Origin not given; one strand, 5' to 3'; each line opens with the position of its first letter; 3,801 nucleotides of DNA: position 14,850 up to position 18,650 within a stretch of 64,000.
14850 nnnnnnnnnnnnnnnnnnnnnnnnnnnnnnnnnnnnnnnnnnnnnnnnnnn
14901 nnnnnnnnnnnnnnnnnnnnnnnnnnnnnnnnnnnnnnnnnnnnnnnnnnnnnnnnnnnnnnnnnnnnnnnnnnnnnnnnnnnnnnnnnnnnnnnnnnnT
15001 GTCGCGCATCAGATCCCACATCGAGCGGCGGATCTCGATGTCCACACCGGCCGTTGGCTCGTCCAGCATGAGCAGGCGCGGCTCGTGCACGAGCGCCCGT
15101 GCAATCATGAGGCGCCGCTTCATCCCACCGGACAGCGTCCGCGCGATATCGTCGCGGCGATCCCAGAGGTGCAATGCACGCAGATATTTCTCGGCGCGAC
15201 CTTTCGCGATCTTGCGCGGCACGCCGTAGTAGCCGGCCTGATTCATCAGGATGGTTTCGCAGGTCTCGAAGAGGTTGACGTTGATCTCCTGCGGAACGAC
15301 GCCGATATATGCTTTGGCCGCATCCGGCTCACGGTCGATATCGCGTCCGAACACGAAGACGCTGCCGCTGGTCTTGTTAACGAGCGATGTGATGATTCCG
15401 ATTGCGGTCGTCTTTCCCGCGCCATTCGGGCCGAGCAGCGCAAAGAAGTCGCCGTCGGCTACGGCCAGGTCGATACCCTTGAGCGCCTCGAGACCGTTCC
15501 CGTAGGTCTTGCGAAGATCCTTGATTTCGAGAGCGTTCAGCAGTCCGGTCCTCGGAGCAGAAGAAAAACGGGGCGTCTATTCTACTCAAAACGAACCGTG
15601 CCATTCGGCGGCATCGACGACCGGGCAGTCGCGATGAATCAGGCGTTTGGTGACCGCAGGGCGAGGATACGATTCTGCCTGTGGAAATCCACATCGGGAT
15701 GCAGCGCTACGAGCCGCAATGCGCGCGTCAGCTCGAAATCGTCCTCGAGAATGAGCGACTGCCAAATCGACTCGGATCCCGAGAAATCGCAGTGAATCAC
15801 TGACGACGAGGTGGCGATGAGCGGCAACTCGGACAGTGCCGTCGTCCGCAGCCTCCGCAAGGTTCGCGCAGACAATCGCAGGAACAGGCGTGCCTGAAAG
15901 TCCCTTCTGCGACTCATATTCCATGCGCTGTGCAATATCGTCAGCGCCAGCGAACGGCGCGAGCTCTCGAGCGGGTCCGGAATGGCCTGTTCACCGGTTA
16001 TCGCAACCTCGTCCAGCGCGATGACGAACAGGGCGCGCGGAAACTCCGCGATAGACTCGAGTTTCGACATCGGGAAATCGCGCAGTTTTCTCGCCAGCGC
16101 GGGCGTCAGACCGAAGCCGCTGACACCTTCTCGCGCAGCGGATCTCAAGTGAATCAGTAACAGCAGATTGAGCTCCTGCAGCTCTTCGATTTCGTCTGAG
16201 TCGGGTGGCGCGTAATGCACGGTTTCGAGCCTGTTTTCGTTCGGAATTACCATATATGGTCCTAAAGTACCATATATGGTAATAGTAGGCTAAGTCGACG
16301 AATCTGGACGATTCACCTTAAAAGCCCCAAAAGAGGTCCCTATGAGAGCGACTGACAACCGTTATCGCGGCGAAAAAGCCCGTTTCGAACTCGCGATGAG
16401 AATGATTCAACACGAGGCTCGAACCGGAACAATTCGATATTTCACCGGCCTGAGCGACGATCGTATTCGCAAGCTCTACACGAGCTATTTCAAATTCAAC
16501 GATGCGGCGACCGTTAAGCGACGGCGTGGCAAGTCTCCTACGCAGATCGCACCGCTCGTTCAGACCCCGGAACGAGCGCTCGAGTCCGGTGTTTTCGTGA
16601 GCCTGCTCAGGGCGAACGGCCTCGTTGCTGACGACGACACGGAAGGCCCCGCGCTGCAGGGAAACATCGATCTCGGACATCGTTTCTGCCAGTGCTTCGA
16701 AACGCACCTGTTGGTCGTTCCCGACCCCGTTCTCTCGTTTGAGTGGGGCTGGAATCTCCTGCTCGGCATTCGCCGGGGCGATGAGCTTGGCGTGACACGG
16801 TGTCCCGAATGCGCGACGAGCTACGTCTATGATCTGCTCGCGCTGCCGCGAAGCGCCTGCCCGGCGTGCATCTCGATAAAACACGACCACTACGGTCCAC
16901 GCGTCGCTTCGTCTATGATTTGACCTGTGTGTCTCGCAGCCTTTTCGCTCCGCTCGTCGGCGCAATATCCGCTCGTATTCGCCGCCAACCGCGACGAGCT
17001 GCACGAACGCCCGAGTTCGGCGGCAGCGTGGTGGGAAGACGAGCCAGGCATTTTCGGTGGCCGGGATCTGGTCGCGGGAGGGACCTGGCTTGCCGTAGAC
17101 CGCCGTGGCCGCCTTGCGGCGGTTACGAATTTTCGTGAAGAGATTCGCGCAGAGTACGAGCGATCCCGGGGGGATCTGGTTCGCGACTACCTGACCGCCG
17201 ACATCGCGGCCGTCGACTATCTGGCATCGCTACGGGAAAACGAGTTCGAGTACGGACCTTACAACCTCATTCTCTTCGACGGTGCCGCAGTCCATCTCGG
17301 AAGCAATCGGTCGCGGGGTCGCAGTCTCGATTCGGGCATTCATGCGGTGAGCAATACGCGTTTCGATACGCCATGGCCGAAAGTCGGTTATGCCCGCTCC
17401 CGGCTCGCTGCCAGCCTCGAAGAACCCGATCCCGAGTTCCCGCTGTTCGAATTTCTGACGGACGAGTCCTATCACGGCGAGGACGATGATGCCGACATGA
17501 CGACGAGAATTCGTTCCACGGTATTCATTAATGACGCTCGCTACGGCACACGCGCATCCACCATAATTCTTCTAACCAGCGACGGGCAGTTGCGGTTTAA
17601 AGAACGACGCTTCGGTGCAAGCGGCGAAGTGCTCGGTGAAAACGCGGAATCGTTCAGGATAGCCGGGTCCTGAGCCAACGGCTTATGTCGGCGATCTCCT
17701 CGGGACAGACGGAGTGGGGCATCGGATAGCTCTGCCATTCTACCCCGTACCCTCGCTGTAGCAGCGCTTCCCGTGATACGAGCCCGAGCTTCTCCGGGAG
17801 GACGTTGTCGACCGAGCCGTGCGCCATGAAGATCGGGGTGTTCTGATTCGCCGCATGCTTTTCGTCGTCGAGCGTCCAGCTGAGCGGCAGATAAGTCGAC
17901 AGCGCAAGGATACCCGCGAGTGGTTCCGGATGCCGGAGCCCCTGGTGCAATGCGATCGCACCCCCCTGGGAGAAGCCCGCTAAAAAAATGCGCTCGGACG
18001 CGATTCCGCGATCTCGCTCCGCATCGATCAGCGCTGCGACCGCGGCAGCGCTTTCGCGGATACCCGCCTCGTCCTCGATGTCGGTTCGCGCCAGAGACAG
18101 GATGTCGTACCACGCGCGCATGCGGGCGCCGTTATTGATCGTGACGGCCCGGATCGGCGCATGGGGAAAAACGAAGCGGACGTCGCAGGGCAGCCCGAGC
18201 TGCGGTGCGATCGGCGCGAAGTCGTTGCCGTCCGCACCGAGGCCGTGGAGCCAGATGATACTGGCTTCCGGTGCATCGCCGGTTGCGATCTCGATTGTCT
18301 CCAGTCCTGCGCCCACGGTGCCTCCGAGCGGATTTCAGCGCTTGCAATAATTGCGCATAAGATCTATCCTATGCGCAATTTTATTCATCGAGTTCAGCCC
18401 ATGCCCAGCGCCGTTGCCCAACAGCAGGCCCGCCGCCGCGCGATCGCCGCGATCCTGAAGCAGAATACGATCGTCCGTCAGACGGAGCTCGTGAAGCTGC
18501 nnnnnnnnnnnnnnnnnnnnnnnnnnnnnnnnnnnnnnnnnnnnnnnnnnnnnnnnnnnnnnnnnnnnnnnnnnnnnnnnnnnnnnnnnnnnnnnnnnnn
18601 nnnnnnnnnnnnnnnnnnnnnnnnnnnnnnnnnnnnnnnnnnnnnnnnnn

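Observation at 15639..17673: Divergently encoded FlhD-like / FlhC-like regulator pair with no flagellar or mobile-element context, coupled to an NRDE (TANGO2-like) gene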

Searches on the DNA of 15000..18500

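Call 94: search_rna_families(source=window, start=15000, end=18500, threshold=evalue, max_evalue=1)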
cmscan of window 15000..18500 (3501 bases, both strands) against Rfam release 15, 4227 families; matches with E-value up to 1: 0.
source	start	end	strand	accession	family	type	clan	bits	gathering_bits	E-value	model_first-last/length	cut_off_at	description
